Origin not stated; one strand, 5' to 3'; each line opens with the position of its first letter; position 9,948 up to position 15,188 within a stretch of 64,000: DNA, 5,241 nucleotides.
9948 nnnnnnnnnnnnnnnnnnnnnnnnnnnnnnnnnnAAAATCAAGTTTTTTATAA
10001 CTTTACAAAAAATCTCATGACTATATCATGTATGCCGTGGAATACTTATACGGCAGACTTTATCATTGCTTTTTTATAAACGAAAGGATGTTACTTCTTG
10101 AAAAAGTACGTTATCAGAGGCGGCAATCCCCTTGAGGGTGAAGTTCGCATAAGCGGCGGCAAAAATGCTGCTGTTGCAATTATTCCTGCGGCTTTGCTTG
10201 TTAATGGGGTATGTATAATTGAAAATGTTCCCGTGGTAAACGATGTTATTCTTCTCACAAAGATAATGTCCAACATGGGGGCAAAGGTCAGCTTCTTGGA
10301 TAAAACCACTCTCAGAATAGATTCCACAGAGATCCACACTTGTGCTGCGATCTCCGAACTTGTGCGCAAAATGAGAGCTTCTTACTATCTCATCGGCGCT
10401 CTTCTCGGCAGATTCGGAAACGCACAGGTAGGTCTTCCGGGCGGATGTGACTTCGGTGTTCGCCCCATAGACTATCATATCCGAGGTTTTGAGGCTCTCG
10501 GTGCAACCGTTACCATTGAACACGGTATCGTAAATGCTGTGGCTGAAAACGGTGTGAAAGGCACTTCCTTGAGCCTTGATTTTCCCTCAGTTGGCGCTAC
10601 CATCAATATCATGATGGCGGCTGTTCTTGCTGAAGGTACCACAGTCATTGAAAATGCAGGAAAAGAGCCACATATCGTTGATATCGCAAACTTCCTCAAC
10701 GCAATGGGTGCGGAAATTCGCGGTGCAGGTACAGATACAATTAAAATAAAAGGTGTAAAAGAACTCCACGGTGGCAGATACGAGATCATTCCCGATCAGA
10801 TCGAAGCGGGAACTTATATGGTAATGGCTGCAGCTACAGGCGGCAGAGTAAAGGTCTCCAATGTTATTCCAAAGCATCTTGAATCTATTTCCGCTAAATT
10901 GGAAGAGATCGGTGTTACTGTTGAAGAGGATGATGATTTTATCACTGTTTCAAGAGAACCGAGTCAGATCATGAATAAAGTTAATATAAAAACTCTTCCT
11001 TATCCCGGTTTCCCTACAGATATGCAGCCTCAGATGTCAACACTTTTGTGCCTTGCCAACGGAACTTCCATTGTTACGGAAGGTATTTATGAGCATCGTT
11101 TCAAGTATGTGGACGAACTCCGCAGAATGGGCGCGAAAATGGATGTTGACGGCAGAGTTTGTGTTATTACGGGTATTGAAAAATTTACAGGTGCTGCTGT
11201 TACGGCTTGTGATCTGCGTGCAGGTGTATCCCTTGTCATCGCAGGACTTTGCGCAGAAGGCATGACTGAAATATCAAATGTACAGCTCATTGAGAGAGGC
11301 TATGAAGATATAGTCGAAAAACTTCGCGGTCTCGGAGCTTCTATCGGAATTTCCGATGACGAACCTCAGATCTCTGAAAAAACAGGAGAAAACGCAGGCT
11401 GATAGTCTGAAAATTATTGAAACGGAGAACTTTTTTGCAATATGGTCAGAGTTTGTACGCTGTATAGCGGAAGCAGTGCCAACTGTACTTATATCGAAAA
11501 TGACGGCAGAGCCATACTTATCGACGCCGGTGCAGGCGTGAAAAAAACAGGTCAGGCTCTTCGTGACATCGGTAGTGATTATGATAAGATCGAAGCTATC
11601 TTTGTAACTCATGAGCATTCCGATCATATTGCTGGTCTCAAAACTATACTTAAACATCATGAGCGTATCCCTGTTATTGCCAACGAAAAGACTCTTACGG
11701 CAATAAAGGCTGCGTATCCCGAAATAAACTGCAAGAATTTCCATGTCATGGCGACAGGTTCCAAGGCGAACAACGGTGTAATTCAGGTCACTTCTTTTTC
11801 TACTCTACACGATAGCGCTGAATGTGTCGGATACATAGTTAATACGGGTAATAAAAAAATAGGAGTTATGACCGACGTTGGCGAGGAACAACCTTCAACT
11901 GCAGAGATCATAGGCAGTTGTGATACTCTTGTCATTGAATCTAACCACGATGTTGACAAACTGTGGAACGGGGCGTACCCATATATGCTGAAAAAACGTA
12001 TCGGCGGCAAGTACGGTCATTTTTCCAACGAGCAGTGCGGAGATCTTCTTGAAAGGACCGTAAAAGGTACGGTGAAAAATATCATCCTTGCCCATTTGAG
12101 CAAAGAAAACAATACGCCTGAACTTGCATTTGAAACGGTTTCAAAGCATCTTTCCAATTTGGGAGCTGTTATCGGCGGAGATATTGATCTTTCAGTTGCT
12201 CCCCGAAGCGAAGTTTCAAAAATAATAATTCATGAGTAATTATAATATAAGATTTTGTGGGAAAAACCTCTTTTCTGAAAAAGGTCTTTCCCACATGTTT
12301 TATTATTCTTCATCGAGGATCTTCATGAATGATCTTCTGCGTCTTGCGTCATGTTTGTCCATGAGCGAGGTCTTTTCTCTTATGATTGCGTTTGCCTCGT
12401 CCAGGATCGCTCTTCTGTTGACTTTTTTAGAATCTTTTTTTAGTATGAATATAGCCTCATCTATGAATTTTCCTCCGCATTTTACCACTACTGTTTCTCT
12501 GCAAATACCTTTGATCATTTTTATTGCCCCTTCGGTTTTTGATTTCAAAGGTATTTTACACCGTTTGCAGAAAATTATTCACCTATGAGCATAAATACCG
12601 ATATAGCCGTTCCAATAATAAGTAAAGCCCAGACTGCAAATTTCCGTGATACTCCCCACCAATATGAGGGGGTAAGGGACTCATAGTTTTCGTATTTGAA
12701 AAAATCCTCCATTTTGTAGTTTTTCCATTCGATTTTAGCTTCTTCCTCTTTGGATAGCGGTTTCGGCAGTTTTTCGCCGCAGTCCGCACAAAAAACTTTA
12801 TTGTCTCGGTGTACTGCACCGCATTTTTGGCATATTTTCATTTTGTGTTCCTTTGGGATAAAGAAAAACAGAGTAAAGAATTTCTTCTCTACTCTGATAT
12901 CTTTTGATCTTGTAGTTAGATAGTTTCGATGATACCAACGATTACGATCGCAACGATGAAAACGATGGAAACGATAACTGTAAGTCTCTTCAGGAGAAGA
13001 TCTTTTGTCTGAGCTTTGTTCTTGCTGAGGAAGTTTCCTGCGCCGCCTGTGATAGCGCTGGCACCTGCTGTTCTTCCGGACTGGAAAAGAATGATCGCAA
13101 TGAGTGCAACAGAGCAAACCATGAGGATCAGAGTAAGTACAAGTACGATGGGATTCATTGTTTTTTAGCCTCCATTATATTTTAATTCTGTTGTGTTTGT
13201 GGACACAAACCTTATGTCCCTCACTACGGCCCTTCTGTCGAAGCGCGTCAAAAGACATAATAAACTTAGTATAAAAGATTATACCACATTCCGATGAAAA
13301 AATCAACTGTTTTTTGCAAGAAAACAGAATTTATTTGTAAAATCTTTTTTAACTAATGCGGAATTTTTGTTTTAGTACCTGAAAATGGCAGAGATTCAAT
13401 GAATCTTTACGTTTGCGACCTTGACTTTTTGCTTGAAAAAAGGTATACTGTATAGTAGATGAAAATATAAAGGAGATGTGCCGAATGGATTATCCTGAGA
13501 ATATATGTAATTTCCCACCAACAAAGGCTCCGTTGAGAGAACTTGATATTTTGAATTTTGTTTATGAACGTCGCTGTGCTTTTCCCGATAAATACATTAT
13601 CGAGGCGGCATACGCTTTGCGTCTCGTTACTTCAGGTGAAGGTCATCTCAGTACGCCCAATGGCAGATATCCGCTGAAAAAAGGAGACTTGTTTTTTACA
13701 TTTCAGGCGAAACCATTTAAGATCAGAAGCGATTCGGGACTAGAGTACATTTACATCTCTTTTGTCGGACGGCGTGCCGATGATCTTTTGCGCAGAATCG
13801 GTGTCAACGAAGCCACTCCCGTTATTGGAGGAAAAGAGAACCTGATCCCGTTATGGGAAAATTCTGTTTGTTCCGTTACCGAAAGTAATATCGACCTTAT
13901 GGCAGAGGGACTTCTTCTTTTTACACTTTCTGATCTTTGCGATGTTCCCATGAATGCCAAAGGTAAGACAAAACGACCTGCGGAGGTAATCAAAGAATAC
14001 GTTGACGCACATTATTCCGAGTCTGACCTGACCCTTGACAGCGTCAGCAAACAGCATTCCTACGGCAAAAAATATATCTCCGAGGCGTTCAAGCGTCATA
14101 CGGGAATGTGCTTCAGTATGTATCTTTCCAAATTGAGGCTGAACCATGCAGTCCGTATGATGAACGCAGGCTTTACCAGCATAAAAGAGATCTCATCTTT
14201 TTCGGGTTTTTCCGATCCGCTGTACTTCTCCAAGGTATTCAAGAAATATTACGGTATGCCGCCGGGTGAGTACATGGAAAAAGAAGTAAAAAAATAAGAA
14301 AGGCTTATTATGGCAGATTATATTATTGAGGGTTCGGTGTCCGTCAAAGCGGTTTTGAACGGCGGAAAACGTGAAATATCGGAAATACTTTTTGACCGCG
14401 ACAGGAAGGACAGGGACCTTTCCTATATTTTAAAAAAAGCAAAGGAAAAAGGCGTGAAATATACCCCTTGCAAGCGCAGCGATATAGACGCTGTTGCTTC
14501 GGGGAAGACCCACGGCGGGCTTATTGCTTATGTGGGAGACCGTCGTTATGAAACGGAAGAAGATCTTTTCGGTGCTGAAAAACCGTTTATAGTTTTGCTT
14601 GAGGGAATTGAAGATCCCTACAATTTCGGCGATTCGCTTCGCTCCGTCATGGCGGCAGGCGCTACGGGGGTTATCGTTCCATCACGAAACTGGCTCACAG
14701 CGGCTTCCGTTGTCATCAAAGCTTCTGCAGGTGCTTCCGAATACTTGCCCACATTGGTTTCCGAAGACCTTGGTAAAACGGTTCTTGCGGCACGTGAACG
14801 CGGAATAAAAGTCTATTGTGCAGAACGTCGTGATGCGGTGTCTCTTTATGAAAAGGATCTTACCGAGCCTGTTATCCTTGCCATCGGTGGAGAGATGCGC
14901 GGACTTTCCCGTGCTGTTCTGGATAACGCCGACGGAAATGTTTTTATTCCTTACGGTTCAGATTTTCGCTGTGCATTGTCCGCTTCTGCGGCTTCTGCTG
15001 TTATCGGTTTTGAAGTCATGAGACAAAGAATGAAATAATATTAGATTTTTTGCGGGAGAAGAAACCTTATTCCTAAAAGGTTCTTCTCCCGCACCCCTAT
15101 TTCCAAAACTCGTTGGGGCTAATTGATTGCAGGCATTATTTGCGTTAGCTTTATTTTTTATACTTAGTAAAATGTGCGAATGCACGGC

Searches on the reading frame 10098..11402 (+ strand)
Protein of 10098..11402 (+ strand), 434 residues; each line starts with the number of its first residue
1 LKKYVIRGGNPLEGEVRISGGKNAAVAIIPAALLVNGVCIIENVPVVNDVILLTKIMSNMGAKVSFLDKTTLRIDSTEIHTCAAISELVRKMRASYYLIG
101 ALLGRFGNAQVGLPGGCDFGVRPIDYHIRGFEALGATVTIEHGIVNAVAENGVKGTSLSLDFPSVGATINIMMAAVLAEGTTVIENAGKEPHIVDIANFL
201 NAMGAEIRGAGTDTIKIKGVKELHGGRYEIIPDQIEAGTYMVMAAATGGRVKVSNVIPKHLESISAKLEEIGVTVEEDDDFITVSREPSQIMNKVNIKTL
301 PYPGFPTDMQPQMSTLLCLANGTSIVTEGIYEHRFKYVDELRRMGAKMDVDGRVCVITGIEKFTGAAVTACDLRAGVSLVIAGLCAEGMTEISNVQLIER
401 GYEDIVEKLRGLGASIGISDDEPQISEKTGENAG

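Call 29: search_protein_families(library=ncbifam, proteins=[window:10098-11402:+], max_evalue=1e-10)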
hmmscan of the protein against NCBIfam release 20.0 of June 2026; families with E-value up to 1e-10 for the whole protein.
window:10098-11402:+ (434 aa): 5 families
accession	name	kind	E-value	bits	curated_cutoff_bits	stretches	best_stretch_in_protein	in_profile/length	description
NF009470.0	PRK12830.1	equivalog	2.3e-181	603.1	552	1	1-418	1-414/417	UDP-N-acetylglucosamine 1-carboxyvinyltransferase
NF006873.0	PRK09369.1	subfamily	7.1e-169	561.9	297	1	1-417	1-415/419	UDP-N-acetylglucosamine 1-carboxyvinyltransferase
TIGR01072.1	murA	equivalog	1.8e-165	550.7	392.7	1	1-416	1-414/416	UDP-N-acetylglucosamine 1-carboxyvinyltransferase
TIGR01356.1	aroA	equivalog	1.8e-26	92.9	287.25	1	14-414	1-414/415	3-phosphoshikimate 1-carboxyvinyltransferase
NF011381.1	PRK14806.1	equivalog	7.1e-14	51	902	1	3-415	303-729/733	bifunctional prephenate dehydrogenase/3-phosphoshikimate 1-carboxyvinyltransferase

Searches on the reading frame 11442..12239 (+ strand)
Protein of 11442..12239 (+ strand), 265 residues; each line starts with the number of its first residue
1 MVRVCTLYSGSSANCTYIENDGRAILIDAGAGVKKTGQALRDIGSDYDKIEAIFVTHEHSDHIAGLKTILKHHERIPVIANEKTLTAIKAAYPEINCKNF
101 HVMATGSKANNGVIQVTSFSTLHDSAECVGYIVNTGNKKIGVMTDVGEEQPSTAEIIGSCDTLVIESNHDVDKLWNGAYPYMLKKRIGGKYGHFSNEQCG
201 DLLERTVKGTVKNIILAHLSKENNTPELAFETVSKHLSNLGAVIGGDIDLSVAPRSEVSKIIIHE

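Call 29: search_protein_families(library=ncbifam, proteins=[window:11442-12239:+], max_evalue=1e-10)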
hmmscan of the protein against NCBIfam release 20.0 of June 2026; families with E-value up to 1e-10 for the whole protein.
window:11442-12239:+ (265 aa): 2 families
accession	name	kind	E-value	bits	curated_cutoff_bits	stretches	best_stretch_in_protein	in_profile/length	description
TIGR02651.1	RNase_Z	equivalog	8.4e-14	51.3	292.95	1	15-138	20-152/302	ribonuclease Z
NF000801.0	PRK00055.1-3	equivalog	1e-12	47.8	252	1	16-139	23-158/307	ribonuclease Z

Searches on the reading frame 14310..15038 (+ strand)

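Call 19: search_protein_families(library=pfam, proteins=[window:14310-15038:+])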
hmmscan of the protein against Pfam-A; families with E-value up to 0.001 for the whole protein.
window:14310-15038:+ (242 aa): 2 families
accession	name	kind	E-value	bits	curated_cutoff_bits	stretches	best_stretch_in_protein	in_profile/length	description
PF00588.24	SpoU_methylase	-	5.4e-23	82.1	29.7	1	93-231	2-139/142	SpoU rRNA Methylase family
PF08032.17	SpoU_sub_bind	-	2.2e-12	47.6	22.8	1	5-80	1-75/76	RNA 2'-O ribose methyltransferase substrate binding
